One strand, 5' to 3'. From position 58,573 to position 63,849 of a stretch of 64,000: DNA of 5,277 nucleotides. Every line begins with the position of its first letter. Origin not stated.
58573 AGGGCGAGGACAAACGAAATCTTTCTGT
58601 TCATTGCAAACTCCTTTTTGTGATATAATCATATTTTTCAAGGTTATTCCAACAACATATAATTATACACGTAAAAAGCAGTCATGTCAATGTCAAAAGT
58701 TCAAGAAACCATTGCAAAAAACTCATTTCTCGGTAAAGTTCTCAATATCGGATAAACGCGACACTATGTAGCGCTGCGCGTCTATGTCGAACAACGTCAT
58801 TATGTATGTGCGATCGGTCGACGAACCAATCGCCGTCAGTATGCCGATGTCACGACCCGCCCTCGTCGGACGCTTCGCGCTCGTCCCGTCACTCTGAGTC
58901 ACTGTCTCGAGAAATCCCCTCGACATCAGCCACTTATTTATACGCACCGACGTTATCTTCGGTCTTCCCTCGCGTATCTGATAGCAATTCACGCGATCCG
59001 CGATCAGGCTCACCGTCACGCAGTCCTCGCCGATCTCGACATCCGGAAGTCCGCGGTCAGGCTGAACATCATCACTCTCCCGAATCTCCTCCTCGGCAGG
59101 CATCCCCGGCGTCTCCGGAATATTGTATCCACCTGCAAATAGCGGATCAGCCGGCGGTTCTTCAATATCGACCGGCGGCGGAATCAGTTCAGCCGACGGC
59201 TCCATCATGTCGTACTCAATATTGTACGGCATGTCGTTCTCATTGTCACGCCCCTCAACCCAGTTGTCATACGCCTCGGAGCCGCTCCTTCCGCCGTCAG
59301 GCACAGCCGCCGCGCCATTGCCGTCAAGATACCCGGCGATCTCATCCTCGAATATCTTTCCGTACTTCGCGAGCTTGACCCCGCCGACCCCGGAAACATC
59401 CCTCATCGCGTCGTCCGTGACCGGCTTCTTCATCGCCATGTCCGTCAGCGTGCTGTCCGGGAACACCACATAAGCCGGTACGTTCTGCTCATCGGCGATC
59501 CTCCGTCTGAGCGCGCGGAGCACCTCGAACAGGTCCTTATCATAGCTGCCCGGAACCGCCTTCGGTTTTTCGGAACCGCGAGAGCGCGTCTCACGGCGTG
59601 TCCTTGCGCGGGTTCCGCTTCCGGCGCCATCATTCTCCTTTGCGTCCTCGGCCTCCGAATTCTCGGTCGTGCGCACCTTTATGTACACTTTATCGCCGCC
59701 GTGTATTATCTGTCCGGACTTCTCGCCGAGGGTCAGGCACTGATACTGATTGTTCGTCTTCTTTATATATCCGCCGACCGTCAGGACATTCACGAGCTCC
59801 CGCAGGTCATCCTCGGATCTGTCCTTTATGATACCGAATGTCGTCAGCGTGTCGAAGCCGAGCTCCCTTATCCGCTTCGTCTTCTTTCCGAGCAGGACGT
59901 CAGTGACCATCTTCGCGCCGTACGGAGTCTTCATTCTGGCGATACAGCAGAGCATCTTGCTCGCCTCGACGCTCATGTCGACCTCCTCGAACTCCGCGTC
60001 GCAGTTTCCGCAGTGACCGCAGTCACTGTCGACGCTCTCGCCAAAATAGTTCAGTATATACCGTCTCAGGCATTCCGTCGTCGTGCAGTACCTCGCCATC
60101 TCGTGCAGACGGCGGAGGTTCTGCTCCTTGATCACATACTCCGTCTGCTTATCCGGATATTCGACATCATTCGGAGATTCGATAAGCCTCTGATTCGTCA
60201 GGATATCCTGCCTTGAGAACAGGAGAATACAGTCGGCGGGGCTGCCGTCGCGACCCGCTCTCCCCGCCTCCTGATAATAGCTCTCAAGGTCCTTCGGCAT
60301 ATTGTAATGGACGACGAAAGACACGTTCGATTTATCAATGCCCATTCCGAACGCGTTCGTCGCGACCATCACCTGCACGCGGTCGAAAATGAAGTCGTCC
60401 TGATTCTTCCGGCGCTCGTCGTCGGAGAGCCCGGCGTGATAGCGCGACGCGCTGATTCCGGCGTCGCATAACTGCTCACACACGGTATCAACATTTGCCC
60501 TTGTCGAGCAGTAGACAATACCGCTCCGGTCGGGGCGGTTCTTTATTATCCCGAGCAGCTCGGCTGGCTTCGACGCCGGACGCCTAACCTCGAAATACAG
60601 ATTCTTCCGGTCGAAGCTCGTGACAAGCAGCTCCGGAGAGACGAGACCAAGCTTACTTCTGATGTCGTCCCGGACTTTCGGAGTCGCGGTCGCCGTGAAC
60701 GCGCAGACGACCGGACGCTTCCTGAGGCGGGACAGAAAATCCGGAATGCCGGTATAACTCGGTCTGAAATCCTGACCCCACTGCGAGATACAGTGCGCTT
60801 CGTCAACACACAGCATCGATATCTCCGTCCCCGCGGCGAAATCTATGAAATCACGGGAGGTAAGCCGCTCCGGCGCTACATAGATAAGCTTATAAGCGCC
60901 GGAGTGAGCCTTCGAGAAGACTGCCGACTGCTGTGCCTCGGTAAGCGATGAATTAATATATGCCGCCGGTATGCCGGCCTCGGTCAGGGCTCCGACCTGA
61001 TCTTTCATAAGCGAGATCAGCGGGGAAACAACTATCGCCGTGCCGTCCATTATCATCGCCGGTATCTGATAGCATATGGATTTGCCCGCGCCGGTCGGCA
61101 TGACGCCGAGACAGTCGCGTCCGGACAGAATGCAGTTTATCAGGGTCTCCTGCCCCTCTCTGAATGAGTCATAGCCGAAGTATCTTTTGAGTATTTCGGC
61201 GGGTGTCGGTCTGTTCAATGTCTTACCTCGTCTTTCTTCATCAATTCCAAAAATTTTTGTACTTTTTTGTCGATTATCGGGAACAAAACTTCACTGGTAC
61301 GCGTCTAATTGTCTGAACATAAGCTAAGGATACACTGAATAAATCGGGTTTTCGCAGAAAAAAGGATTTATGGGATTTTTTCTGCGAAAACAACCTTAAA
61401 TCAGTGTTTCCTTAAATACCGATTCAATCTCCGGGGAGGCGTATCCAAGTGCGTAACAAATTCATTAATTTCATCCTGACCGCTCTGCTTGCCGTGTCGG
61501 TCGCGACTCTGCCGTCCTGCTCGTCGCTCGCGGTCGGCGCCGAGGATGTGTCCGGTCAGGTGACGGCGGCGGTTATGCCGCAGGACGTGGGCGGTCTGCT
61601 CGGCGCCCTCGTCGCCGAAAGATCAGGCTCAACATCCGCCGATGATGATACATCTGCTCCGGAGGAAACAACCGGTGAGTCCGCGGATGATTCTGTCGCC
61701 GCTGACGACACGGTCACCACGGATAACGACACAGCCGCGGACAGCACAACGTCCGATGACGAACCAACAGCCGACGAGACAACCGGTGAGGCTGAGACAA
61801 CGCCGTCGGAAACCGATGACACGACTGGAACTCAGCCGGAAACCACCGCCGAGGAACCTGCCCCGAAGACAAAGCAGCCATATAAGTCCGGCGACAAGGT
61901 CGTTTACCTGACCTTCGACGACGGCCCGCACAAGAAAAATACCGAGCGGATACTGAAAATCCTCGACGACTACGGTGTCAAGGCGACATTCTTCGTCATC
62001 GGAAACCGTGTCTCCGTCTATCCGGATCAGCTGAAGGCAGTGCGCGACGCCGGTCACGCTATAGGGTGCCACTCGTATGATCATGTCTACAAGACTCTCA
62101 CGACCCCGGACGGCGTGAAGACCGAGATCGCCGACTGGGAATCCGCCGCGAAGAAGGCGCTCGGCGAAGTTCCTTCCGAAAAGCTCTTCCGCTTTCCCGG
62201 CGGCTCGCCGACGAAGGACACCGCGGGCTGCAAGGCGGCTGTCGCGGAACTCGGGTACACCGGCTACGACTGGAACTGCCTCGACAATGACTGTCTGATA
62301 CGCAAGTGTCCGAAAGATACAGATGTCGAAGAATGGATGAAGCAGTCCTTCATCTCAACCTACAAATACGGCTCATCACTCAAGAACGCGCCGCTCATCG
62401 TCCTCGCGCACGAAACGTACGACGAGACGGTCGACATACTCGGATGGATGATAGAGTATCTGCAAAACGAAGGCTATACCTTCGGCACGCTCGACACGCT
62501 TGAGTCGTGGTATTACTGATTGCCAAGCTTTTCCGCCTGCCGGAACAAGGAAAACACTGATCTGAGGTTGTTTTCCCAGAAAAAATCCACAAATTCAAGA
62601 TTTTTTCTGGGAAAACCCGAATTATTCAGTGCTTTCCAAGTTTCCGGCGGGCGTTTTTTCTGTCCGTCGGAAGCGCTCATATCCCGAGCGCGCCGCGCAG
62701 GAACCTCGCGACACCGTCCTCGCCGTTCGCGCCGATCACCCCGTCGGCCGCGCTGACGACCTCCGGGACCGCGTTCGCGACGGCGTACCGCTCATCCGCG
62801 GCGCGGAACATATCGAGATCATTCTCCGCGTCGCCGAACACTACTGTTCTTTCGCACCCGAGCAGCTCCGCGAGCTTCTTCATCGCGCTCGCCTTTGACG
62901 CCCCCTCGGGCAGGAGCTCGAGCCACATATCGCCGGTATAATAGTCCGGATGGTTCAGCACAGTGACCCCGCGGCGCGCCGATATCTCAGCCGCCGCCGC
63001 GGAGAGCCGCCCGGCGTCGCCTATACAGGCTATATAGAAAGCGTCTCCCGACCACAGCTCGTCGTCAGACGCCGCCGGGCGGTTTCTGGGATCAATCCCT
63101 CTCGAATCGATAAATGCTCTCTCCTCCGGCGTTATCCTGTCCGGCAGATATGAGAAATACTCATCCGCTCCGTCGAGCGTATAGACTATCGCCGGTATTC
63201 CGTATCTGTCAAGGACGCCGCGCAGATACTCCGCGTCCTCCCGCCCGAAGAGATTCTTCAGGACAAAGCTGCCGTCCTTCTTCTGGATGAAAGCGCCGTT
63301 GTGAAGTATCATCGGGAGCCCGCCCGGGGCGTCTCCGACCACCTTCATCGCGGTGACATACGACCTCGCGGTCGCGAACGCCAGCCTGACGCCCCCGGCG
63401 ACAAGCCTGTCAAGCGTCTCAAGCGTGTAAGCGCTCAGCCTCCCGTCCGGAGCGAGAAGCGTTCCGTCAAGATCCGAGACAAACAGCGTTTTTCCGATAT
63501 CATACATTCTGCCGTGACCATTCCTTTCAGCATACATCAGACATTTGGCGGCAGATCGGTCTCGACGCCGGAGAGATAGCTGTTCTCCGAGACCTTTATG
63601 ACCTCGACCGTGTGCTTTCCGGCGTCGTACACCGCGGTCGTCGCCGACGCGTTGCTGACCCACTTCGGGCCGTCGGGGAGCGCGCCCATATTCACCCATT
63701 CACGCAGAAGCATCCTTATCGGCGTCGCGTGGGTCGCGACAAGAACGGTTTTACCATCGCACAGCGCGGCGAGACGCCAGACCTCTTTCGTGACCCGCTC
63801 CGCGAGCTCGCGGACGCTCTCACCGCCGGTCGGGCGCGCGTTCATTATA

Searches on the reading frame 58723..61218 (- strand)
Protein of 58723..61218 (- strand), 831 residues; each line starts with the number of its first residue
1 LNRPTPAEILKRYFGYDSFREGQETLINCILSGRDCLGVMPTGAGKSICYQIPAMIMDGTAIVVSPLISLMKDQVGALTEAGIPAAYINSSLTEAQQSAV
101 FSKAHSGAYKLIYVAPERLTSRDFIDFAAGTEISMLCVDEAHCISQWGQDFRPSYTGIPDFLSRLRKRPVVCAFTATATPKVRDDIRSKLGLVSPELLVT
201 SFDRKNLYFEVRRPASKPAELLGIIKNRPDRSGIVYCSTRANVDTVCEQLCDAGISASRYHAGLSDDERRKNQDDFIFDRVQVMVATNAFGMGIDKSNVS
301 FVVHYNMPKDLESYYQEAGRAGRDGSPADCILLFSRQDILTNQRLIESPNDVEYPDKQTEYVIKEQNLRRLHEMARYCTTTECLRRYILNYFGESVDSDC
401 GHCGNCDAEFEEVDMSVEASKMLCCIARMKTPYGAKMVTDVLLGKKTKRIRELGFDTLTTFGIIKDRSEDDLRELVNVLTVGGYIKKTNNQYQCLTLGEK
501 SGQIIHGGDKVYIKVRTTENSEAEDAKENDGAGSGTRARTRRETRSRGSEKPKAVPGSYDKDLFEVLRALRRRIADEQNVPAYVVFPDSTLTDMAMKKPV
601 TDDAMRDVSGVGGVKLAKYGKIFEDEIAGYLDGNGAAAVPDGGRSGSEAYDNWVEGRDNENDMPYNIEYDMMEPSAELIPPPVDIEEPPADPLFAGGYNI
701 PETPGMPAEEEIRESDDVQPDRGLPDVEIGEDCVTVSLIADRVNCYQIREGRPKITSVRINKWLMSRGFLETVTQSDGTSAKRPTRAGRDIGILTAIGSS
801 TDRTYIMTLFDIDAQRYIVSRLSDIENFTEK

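Call 3: search_protein_families(library=pfam, proteins=[window:58723-61218:-], max_evalue=0.001)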
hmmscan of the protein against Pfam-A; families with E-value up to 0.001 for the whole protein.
window:58723-61218:- (831 aa): 5 families
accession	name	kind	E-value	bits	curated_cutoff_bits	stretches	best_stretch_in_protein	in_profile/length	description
PF09382.16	RQC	-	8e-28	97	23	1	410-520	2-112/114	RQC domain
PF00270.35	DEAD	-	4.6e-27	95.2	26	1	21-183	2-165/167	DEAD/DEAH box helicase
PF00271.37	Helicase_C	-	1.7e-25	89.9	23.5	1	217-325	2-110/110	Helicase conserved C-terminal domain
PF00570.28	HRDC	-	1.6e-19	70.1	23.8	1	561-623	2-64/68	HRDC domain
PF16124.10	RecQ_Zn_bind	-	1.6e-16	61.2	25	1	336-406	1-65/66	RecQ zinc-binding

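Call 4: search_protein_families(library=ncbifam, proteins=[window:58723-61218:-], max_evalue=0.001)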
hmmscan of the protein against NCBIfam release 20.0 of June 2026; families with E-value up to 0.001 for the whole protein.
window:58723-61218:- (831 aa): 29 families (the best 25 are shown)
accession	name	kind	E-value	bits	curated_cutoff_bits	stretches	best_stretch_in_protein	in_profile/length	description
TIGR01389.1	recQ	equivalog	1.7e-216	720.3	640.2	1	8-627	3-588/591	DNA helicase RecQ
NF008279.0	PRK11057.1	equivalog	4e-172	573.8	1015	2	6-522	13-519/608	ATP-dependent DNA helicase RecQ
TIGR00614.1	recQ_fam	subfamily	8e-140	466.7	219.8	1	8-466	1-469/470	RecQ family ATP-dependent DNA helicase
NF041063.1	DpdF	equivalog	3.9e-57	194.4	550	1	10-345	131-493/813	protein DpdF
NF053631.1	RNA_helic_CshA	equivalog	4.1e-20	72.1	646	1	14-338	17-345/434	degradosome RNA helicase CshA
NF008394.0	PRK11192.1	equivalog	2.7e-19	69.3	507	1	217-339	234-356/441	ATP-dependent RNA helicase SrmB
NF008744.0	PRK11776.1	equivalog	6.1e-19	67.9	524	1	14-367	22-378/460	ATP-dependent RNA helicase DbpA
NF053711.1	RNA_heli_RhlE1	exception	7.7e-16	57.9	750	1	221-336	235-350/434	RNA helicase RhlE1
NF053636.1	DDHlcsCsdAPsy1082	equivalog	1.8e-14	53.2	890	1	233-337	246-350/512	DEAD/DEAH box helicase CsdA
NF002340.1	PRK01297.1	equivalog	4.2e-14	52.1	564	1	221-338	240-357/372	ATP-dependent RNA helicase RhlB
NF008642.0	PRK11634.1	equivalog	2.4e-12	46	989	1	232-335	247-350/628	DEAD/DEAH family ATP-dependent RNA helicase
TIGR03817.1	DECH_helic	hypoth_equivalog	4.5e-12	45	874.1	1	234-351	286-398/742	helicase/secretion neighborhood putative DEAH-box helicase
NF007882.0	PRK10590.1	equivalog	6.8e-12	45.1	743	1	230-331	245-346/456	ATP-dependent RNA helicase RhlE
NF053710.1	RNA_heli_RhlE2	exception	3.5e-11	42.2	925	1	233-334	252-353/635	RNA helicase RhlE2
TIGR04121.1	DEXH_lig_assoc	equivalog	5.9e-10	37.5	850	1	230-323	248-345/804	ligase-associated DNA damage response DEXH box helicase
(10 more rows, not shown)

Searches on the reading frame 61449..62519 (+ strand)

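Call 35: search_protein_families(library=pfam, proteins=[window:61449-62519:+], max_evalue=0.0001)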
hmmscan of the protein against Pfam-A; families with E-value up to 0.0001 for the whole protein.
window:61449-62519:+ (356 aa): 1 family
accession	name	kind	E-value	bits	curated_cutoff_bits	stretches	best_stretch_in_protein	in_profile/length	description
PF01522.26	Polysacc_deac_1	-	3.4e-33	114.7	23.1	1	147-271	4-122/124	Polysaccharide deacetylase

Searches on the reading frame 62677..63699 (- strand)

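Call 35: search_protein_families(library=pfam, proteins=[window:62677-63699:-], max_evalue=0.0001)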
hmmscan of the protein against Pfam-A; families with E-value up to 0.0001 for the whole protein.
window:62677-63699:- (340 aa): 3 families
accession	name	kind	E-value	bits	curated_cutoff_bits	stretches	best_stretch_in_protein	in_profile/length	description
PF08282.18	Hydrolase_3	-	4.1e-41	141.8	20.9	1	73-334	1-255/255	haloacid dehalogenase-like hydrolase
PF05116.19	S6PP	-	1.8e-13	51.1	20.3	1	253-316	150-215/247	Sucrose-6F-phosphate phosphohydrolase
PF00702.32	Hydrolase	-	3e-05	24.9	26.4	0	265-302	152-191/191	haloacid dehalogenase-like hydrolase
